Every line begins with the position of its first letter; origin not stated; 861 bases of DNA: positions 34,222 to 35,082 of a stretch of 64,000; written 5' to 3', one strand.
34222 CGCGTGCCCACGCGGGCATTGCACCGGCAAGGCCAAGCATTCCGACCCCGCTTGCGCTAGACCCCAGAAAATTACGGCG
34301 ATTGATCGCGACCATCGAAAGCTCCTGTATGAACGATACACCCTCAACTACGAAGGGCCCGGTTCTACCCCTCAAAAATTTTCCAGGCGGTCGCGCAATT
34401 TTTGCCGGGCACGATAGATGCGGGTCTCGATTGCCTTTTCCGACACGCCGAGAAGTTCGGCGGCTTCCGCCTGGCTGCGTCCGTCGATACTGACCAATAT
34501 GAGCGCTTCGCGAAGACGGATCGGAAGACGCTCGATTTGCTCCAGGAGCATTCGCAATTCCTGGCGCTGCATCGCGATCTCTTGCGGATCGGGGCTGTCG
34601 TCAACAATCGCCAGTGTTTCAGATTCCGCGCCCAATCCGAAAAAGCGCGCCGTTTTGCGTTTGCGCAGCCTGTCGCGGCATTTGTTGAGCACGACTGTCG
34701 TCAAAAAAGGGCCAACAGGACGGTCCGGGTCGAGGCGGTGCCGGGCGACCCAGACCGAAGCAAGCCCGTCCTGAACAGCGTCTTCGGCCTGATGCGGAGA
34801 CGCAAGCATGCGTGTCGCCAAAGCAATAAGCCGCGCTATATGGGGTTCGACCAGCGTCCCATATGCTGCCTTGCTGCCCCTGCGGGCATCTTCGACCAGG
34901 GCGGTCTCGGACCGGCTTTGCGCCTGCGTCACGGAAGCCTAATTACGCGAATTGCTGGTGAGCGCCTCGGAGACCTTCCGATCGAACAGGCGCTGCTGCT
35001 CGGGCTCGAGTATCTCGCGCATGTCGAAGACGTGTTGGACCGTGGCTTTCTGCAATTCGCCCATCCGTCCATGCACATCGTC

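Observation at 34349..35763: CnrYXH-like anti-sigma/sensor/ECF sigma module wired to copAB through three identical-architecture promoters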

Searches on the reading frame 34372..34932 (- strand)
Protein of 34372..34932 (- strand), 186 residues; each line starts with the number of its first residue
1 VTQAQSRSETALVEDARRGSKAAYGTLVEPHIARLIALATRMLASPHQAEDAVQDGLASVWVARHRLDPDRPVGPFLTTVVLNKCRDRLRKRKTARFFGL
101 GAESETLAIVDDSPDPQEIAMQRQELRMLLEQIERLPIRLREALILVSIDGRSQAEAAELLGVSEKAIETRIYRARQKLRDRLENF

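Call 4: search_protein_families(library=pfam, proteins=[window:34372-34932:-], max_evalue=0.01)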
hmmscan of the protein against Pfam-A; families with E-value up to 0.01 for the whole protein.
window:34372-34932:- (186 aa): 9 families
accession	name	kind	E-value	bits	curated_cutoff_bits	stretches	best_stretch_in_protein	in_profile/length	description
PF04542.20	Sigma70_r2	-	6.9e-17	61.4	24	1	27-93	1-69/71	Sigma-70 region 2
PF08281.18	Sigma70_r4_2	-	4.1e-16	58.8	25.7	1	127-179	2-54/54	Sigma-70, region 4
PF07638.17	Sigma70_ECF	-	8.9e-08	32.7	21.1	1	85-184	87-184/185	ECF sigma factor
PF04545.22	Sigma70_r4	-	5.9e-07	29.3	24.1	1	133-180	2-49/50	Sigma-70, region 4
PF22233.2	PhyR_sigma-like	-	1.4e-05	25.2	27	1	137-177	5-45/50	Response regulator PhyR, sigma-like domain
PF13542.12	HTH_Tnp_ISL3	-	0.0014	18.5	27.4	1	138-174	14-49/51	Helix-turn-helix domain of transposase family ISL3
PF13518.12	HTH_28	-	0.0036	17.8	25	0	146-174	7-35/52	Helix-turn-helix domain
PF02001.22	DUF134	-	0.0061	17.5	27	0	140-182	39-81/98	Protein of unknown function DUF134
PF13384.12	HTH_23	-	0.008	16.4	24.6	0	139-172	7-37/50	Homeodomain-like domain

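Call 8: search_solved_structures(query=window:34372-34932:-, max_evalue=0.001, show_alignments=1)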
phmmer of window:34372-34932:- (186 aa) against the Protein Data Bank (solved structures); distinct sequences matched with E-value up to 0.001: 19.
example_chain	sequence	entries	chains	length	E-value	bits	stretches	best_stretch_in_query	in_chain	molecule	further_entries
4cxf_A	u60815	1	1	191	9.9e-25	90.7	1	11-181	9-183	RNA POLYMERASE SIGMA FACTOR CNRH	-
5wuq_A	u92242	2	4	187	3.6e-16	62.8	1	13-184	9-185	ECF RNA polymerase sigma factor SigW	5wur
9m9d_F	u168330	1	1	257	5.2e-13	52.6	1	18-183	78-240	ECF RNA polymerase sigma factor SigE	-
9m9e_F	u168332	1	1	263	5.5e-13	52.5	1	18-183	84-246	ECF RNA polymerase sigma factor SigE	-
9m98_F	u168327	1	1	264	5.6e-13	52.4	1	18-183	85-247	ECF RNA polymerase sigma factor SigE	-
6in7_B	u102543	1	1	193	9.4e-10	42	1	9-182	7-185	RNA polymerase sigma-H factor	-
8z6g_B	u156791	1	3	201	9.7e-10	41.9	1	8-182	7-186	RNA polymerase sigma factor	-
6jbq_F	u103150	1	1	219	4.6e-09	39.7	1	4-183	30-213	ECF RNA polymerase sigma-E factor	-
1or7_A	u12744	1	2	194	4.7e-09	39.7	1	7-183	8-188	RNA polymerase sigma-E factor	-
5uxx_A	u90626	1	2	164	9.9e-09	38.6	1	36-183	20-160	RNA polymerase sigma factor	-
6dv9_F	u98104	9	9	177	5e-08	36.4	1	16-184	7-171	ECF RNA polymerase sigma factor SigL | RNA polymerase sigma factor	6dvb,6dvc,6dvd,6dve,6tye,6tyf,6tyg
7qh5_A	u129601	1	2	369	7.9e-08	35.7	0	115-184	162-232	RNA polymerase sigma factor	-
2q1z_A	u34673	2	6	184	1.1e-07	35.2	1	20-182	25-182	RpoE, ECF SigE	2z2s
9isn_F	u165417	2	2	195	1.8e-06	31.3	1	22-182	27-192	ECF sigma factor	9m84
6jcy_F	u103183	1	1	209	3.1e-06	30.5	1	30-183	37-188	ECF RNA polymerase sigma factor SigH,ECF RNA polymerase sigma factor SigE,ECF RNA polymera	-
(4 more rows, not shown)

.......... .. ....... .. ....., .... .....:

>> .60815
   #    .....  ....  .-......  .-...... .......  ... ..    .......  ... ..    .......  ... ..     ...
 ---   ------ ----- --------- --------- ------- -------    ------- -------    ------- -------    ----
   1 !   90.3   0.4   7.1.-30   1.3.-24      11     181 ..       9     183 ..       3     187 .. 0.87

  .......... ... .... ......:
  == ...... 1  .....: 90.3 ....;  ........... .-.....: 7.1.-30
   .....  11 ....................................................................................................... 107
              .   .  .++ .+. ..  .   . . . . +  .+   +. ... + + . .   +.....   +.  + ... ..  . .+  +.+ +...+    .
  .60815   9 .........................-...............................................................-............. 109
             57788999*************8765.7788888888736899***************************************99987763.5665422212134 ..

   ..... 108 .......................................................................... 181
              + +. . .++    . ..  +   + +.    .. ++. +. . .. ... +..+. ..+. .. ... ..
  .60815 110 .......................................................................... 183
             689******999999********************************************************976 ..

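Call 9: search_protein_families(library=ncbifam, proteins=[window:34372-34932:-], max_evalue=0.01)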
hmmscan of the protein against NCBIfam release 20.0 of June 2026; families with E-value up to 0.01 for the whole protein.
window:34372-34932:- (186 aa): 99 families (the best 25 are shown)
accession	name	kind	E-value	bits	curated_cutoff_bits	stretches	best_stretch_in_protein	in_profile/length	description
NF004113.0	PRK05602.1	equivalog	7e-34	117.3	208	1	3-184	26-202/211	RNA polymerase sigma factor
NF007225.0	PRK09643.1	equivalog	3.8e-31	108.4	190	1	3-185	8-184/204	RNA polymerase sigma factor SigM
TIGR02937.1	sigma70-ECF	superfamily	2.9e-27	95.3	42.9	1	23-183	2-165/165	sigma-70 family RNA polymerase sigma factor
TIGR02985.1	Sig70_bacteroi1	subfamily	9.4e-26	91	126.4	1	23-183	2-162/162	RNA polymerase sigma-70 factor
NF058625.1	sigma_PG0214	equivalog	6.9e-25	87.7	130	1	23-185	5-163/170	GFO_1088 family ECF-type sigma factor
NF008888.0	PRK11922.1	equivalog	1.6e-24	86.8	204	1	3-184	11-197/231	RNA polymerase sigma factor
TIGR02983.1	SigE-fam_strep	subfamily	1e-23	84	141.55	1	20-184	4-159/162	SigE family RNA polymerase sigma factor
NF009190.0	PRK12538.1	equivalog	1.5e-22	80.4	303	1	14-184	55-220/233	RNA polymerase sigma factor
NF007223.0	PRK09641.1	equivalog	2.3e-22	79.7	209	1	11-185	7-186/187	RNA polymerase sigma factor SigW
NF006089.0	PRK08241.1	subfamily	1.2e-19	70.5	240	1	3-181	3-202/343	RNA polymerase subunit sigma-70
TIGR02948.1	SigW_bacill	equivalog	3.2e-19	69.7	243.1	1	12-185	8-186/187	RNA polymerase sigma factor SigW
NF009168.0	PRK12515.1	subfamily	7.6e-19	67.9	236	1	2-184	2-180/189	RNA polymerase sigma factor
NF009165.0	PRK12512.1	equivalog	1.3e-18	67.3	198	1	5-183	5-179/184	RNA polymerase sigma factor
TIGR02960.1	SigX5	hypoth_equivalog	2.2e-18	66.5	264.75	2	20-96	3-80/322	RNA polymerase sigma-70 factor, TIGR02960 family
NF007229.0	PRK09647.1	equivalog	1.1e-17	64.1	265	1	6-185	26-204/220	RNA polymerase sigma factor SigE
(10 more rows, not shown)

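Call 22: search_dna_similar(query=window:34372-34932:-, collection=plasmids, mode=protein, max_rows=60, max_evalue=1e-15)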
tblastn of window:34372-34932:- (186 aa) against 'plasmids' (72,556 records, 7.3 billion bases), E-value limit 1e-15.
Records with a match: 88; places in all: 96; records where one place covers at least 80% of the query: 88.
Best place of each record, by identity: 60-80% 1; <60% 87.
By first word of the organism name: Sphingobium 26; Sphingomonas 18; Novosphingobium 10; Cupriavidus 6; Azospirillum 3; Ralstonia 3; Rhizorhabdus 3; Croceicoccus 2; Polymorphobacter 2; Caulobacter 2; and 12 more.
By predicted mobility (MOB-suite, as given by PLSDB): conjugative 41; non-mobilizable 30; mobilizable 17.
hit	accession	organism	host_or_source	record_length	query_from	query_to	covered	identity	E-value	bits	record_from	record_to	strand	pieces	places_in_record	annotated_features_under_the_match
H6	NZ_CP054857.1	Novosphingobium decolorationis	cell culture,deep-sea sediment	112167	8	184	95%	61.0%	8e-63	216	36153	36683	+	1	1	RNA polymerase sigma factor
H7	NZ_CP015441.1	Aurantiacibacter atlanticus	sediment,deep sea sediment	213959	2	183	98%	53.0%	3e-53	188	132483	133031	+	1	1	RNA polymerase sigma factor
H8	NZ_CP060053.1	Croceicoccus marinus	prokaryote,marine sediment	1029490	2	183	98%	53.0%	3e-53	188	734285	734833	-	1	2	none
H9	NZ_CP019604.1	Croceicoccus marinus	-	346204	2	183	98%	51.4%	2e-50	181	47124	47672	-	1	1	RNA polymerase sigma factor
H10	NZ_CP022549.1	Sphingorhabdus sp. YGSMI21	cell culture,West sea sediment in South ...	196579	9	186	96%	44.7%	7e-43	159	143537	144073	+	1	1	RNA polymerase sigma factor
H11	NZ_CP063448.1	Novosphingobium sp. ES2-1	mixed culture,activated sludge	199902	8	185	96%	41.3%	2e-28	117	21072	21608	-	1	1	RNA polymerase sigma factor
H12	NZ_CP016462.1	Blastomonas sp. RAC04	Microbial isolate,Algal phycosphere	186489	9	179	92%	40.1%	1e-25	109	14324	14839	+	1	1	sigma-70 family RNA polymerase sigma factor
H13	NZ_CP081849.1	Polymorphobacter megasporae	Megaspora,lichen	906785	19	186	90%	40.7%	2e-25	108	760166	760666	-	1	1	RNA polymerase sigma factor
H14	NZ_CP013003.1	Caulobacter henricii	pond water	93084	4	184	97%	37.7%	2e-26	112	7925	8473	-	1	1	sigma-70 family RNA polymerase sigma factor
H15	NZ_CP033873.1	Caulobacter sp. FWC26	whole organism,isolated from activated ...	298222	4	184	97%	37.7%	2e-25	108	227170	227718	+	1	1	sigma-70 family RNA polymerase sigma factor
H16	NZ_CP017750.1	Cupriavidus sp. USMAA2-4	cell culture,Sungai Pinang, Penang, ...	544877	12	184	93%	39.3%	7e-21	96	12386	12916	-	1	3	RNA polymerase sigma factor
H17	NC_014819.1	Asticcacaulis excentricus CB 48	pond water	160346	1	183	98%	37.1%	6e-26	110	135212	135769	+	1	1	RNA polymerase sigma factor | periplasmic heavy metal sensor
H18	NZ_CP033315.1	Azospirillum brasilense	rhizosphere soil of Digitaria ...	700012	1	180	97%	37.3%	9e-17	84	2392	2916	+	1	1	RNA polymerase sigma factor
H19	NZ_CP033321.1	Azospirillum brasilense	rhizosphere soil of Cynodon ...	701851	1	180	97%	37.3%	9e-17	84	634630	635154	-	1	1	RNA polymerase sigma factor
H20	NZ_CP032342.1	Azospirillum brasilense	soil sample,Agricultural field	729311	1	180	97%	37.3%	9e-17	84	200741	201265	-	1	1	RNA polymerase sigma factor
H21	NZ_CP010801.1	Ralstonia mannitolilytica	Homo sapiens,bone marrow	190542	5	179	94%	38.3%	4e-16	82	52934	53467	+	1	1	sigma-70 family RNA polymerase sigma factor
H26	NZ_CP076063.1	Cupriavidus sp. EM10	Pure-cultured cell,sewage water sludge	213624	9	179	92%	38.1%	2e-21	97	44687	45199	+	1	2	nccH: nickel/cobalt/cadmium resistance ECF sigma factor NccH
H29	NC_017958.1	Tistrella mobilis KA081020-065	-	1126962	24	180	84%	41.5%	3e-18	89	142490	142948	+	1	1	record has no annotation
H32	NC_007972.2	Cupriavidus metallidurans CH34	-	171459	12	179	90%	38.7%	8e-21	96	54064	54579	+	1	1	cnrH: nickel resistance ECF sigma factor CnrH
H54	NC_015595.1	Sphingobium chlorophenolicum L-1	freshwater sediment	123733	19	185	90%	37.5%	3e-26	111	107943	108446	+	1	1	RNA polymerase sigma factor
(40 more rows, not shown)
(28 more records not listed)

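Call 23: get_annotated_region(hit=H6, flank=6000)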
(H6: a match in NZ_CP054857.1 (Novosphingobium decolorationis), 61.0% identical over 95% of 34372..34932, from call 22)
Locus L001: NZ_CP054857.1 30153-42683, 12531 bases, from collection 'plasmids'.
description: Novosphingobium decolorationis strain 502str22 plasmid unnamed1, complete sequence
organism: Novosphingobium decolorationis (NCBI taxid 2698673)
taxonomy: Bacteria; Pseudomonadota; Alphaproteobacteria; Sphingomonadales; Sphingomonadaceae; Novosphingobium; Novosphingobium decolorationis
host: -; source: cell culture,deep-sea sediment; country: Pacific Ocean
typing (MOB-suite, as given by PLSDB): non-mobilizable; mating-pair formation MPF_T
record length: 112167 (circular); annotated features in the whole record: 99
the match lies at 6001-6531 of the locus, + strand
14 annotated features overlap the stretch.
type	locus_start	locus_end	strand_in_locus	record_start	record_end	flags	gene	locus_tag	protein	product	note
CDS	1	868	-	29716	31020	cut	-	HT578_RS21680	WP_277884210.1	APC family permease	-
CDS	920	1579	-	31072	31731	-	-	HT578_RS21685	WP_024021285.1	isoprenylcysteine carboxylmethyltransferase family protein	-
CDS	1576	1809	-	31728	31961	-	-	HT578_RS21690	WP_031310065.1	DUF2933 domain-containing protein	-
CDS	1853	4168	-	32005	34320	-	-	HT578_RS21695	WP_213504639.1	copper-translocating P-type ATPase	-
CDS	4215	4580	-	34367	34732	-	-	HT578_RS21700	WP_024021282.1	hypothetical protein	-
CDS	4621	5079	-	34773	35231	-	-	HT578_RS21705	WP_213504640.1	DUF411 domain-containing protein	-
CDS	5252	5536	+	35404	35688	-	-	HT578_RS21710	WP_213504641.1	hypothetical protein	-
CDS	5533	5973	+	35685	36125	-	-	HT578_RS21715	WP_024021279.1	periplasmic heavy metal sensor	-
CDS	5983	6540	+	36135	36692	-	-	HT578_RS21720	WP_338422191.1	RNA polymerase sigma factor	GO:0006352 - DNA-templated transcription initiation [Evidence IEA]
CDS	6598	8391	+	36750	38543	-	-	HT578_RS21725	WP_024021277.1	copper resistance system multicopper oxidase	GO:0006825 - copper ion transport [Evidence IEA]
CDS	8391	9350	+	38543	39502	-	-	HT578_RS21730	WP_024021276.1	copper resistance protein B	-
CDS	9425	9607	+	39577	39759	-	-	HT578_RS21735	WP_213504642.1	hypothetical protein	-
CDS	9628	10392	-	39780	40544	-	-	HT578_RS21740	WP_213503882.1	IS6 family transposase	-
CDS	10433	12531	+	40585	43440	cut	-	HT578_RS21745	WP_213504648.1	Tn3 family transposase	-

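Call 24: get_annotated_region(hit=H32, flank=3000)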
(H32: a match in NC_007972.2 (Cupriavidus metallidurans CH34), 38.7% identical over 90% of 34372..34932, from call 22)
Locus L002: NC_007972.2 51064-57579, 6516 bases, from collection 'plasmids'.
description: Cupriavidus metallidurans CH34 plasmid pMOL28, complete sequence
organism: Cupriavidus metallidurans CH34 (NCBI taxid 266264)
taxonomy: Bacteria; Pseudomonadota; Betaproteobacteria; Burkholderiales; Burkholderiaceae; Cupriavidus; Cupriavidus metallidurans; Cupriavidus metallidurans CH34
host: -; source: -; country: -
typing (MOB-suite, as given by PLSDB): conjugative; replicon rep_cluster_591; relaxase MOBH; mating-pair formation MPF_T
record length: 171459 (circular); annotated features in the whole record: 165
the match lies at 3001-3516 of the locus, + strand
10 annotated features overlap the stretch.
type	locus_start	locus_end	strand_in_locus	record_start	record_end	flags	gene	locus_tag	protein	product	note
CDS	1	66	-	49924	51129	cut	-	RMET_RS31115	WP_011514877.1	chromate transporter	-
CDS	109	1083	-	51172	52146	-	-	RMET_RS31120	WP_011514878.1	chromate resistance protein ChrB domain-containing protein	-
CDS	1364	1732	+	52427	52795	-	-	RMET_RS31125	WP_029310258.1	regulatory protein ChrI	-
CDS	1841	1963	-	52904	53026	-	-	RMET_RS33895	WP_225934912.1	YHYH domain-containing protein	-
predicted_resistance_gene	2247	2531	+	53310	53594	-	cnrY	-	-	nickel resistance system anti-sigma factor CnrY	predicted by amrfinderplus; class NICKEL; identity 100.0%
CDS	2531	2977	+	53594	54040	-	cnrX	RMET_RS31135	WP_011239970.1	periplasmic nickel sensor CnrX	-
CDS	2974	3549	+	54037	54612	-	cnrH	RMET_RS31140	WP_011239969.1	nickel resistance ECF sigma factor CnrH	-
predicted_resistance_gene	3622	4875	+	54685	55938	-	cnrC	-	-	nickel efflux RND transporter outer membrane subunit CnrC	predicted by amrfinderplus; class NICKEL; identity 100.0%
CDS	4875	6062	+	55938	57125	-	cnrB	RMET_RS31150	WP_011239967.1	nickel efflux RND transporter periplasmic adaptor subunit CnrB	-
predicted_resistance_gene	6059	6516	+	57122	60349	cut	cnrA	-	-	nickel efflux RND transporter permease subunit CnrA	predicted by amrfinderplus; class NICKEL; identity 100.0%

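Call 25: get_annotated_region(hit=H54, flank=6000)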
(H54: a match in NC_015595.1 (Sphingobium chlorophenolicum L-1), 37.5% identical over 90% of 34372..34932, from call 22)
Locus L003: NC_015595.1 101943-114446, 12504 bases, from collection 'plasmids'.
description: Sphingobium chlorophenolicum L-1 plasmid pSPHCH01, complete sequence
organism: Sphingobium chlorophenolicum L-1 (NCBI taxid 690566)
taxonomy: Bacteria; Pseudomonadota; Alphaproteobacteria; Sphingomonadales; Sphingomonadaceae; Sphingobium; Sphingobium chlorophenolicum; Sphingobium chlorophenolicum L-1
host: -; source: freshwater sediment; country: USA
typing (MOB-suite, as given by PLSDB): conjugative; replicon rep_cluster_647; relaxase MOBP; mating-pair formation MPF_T
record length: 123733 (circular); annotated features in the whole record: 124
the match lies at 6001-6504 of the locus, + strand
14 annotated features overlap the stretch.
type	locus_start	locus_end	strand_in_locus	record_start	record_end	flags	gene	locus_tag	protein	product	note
CDS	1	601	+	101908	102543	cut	-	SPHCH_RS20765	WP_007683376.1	response regulator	GO:0000160 - phosphorelay signal transduction system [Evidence IEA]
CDS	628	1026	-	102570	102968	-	cueR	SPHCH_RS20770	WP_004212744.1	Cu(I)-responsive transcriptional regulator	GO:0006878 - intracellular copper ion homeostasis [Evidence IEA]; GO:0006355 - regulation of DNA-templated ...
CDS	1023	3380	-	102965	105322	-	-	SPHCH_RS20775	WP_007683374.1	heavy metal translocating P-type ATPase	-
CDS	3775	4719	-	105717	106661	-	copD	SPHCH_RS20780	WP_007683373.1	copper homeostasis membrane protein CopD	GO:0006825 - copper ion transport [Evidence IEA]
CDS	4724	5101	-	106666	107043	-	copC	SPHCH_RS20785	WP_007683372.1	copper homeostasis periplasmic binding protein CopC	GO:0006825 - copper ion transport [Evidence IEA]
CDS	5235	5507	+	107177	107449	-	-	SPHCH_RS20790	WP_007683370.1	hypothetical protein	-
CDS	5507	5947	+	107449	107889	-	-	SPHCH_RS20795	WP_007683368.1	periplasmic heavy metal sensor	-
CDS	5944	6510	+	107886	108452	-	-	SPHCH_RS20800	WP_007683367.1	RNA polymerase sigma factor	GO:0006352 - DNA-templated transcription initiation [Evidence IEA]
CDS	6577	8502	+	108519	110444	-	-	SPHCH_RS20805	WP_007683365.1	copper resistance system multicopper oxidase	GO:0006825 - copper ion transport [Evidence IEA]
CDS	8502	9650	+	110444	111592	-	-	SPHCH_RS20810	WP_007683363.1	copper resistance protein B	-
CDS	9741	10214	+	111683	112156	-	-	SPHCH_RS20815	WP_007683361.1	DUF305 domain-containing protein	-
CDS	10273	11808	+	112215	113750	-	-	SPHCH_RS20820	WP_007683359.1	PAS domain S-box protein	-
CDS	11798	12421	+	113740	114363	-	-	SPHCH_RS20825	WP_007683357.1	response regulator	GO:0000160 - phosphorelay signal transduction system [Evidence IEA]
CDS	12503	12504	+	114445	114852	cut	-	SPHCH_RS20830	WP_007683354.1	response regulator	GO:0000160 - phosphorelay signal transduction system [Evidence IEA]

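Call 44: get_annotated_region(hit=H14, flank=6000)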
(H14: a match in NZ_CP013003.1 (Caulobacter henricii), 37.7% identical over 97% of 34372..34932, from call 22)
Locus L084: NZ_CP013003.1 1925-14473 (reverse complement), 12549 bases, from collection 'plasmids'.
description: Caulobacter henricii strain CB4 plasmid pCB4, complete sequence
organism: Caulobacter henricii (NCBI taxid 69395)
taxonomy: Bacteria; Pseudomonadota; Alphaproteobacteria; Caulobacterales; Caulobacteraceae; Caulobacter; Caulobacter henricii
host: -; source: pond water; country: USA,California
typing (MOB-suite, as given by PLSDB): mobilizable; relaxase MOBP
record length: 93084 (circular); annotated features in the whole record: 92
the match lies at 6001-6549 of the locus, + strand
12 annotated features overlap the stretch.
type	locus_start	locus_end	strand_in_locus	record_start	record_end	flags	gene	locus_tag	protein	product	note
CDS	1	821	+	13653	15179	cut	-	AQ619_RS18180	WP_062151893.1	efflux RND transporter periplasmic adaptor subunit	GO:0006810 - transport [Evidence IEA]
CDS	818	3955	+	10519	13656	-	-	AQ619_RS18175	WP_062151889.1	efflux RND transporter permease subunit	-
CDS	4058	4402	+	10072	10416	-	-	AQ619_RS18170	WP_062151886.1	copper-binding protein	-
CDS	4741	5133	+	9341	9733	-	-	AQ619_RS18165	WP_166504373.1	DUF305 domain-containing protein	-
CDS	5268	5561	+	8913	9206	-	-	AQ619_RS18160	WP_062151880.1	hypothetical protein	-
CDS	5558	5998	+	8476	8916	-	-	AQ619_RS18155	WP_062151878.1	periplasmic heavy metal sensor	-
CDS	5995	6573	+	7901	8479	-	-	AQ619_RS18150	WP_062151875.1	sigma-70 family RNA polymerase sigma factor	GO:0006352 - DNA-templated transcription initiation [Evidence IEA]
CDS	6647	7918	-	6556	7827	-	-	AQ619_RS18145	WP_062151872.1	hypothetical protein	-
CDS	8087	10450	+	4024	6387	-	-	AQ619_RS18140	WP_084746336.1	heavy metal translocating P-type ATPase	-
CDS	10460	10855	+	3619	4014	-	cueR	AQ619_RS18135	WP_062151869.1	Cu(I)-responsive transcriptional regulator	GO:0006878 - intracellular copper ion homeostasis [Evidence IEA]; GO:0006355 - regulation of DNA-templated ...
CDS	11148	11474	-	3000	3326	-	-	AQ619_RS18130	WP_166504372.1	hypothetical protein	-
CDS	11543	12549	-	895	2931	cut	-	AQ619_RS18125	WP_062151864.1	heavy metal translocating P-type ATPase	-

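Call 45: get_annotated_region(hit=H18, flank=6000)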
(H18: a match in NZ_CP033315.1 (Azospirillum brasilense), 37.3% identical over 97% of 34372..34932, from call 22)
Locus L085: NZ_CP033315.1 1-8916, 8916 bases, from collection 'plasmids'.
description: Azospirillum brasilense strain Sp 7 plasmid p3, complete sequence
organism: Azospirillum brasilense (NCBI taxid 192)
taxonomy: Bacteria; Pseudomonadota; Alphaproteobacteria; Rhodospirillales; Azospirillaceae; Azospirillum; Azospirillum brasilense
host: -; source: rhizosphere soil of Digitaria decumbans,Agricultural field; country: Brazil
typing (MOB-suite, as given by PLSDB): non-mobilizable
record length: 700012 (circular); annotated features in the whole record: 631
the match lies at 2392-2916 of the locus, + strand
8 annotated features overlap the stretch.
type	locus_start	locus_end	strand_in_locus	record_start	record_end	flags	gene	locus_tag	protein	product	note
CDS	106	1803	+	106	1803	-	fliD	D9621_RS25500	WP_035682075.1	flagellar filament capping protein FliD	GO:0007155 - cell adhesion [Evidence IEA]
CDS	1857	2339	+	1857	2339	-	-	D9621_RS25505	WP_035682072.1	flagellar export chaperone FliS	-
CDS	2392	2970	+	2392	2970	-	-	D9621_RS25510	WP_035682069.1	RNA polymerase sigma factor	-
CDS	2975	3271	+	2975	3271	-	-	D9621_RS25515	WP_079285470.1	hypothetical protein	-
CDS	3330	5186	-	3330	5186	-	-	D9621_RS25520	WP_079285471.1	tetratricopeptide repeat protein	-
CDS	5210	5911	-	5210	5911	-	-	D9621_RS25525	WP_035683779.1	hypothetical protein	-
CDS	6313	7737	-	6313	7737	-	-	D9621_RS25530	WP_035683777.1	PLP-dependent aminotransferase family protein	-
CDS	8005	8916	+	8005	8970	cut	dctP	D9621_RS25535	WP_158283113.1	TRAP transporter substrate-binding protein DctP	GO:0055085 - transmembrane transport [Evidence IEA]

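Call 46: get_annotated_region(hit=H21, flank=6000)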
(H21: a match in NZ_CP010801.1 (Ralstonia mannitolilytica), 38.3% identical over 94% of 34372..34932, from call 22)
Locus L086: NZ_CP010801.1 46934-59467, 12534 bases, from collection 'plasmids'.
description: Ralstonia mannitolilytica strain SN82F48 plasmid pRMAN01, complete sequence
organism: Ralstonia mannitolilytica (NCBI taxid 105219)
taxonomy: Bacteria; Pseudomonadota; Betaproteobacteria; Burkholderiales; Burkholderiaceae; Ralstonia; Ralstonia mannitolilytica
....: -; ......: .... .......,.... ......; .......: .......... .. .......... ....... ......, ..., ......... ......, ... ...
typing (MOB-suite, as given by PLSDB): non-mobilizable; replicon rep_cluster_1531
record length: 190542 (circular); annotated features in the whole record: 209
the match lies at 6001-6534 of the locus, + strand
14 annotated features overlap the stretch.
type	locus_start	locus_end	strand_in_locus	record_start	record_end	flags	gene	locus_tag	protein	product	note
CDS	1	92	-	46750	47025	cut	-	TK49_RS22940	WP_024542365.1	hypothetical protein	-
CDS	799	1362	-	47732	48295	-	-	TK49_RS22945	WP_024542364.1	hypothetical protein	-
CDS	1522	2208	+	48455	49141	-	-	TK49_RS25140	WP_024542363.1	transglycosylase SLT domain-containing protein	-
CDS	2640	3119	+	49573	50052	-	-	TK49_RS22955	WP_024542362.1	DUF559 domain-containing protein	-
CDS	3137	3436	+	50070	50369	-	-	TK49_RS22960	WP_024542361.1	HU family DNA-binding protein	GO:0030261 - chromosome condensation [Evidence IEA]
CDS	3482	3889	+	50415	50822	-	-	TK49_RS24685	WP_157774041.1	hypothetical protein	-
CDS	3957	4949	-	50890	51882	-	-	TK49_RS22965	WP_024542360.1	DNA-binding protein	-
CDS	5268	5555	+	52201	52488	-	-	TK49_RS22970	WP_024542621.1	CnrY/NccY family anti-sigma factor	-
CDS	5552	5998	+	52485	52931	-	-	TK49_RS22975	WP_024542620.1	periplasmic heavy metal sensor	-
CDS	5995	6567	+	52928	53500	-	-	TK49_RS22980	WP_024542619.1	sigma-70 family RNA polymerase sigma factor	GO:0006352 - DNA-templated transcription initiation [Evidence IEA]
CDS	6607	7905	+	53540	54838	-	-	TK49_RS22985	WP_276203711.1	TolC family protein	GO:0055085 - transmembrane transport [Evidence IEA]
CDS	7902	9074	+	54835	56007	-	-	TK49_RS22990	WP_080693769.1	efflux RND transporter periplasmic adaptor subunit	GO:0006810 - transport [Evidence IEA]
CDS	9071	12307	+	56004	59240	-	-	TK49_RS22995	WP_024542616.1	CusA/CzcA family heavy metal efflux RND transporter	-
CDS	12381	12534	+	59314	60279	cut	-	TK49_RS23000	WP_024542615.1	chromate resistance protein ChrB domain-containing protein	-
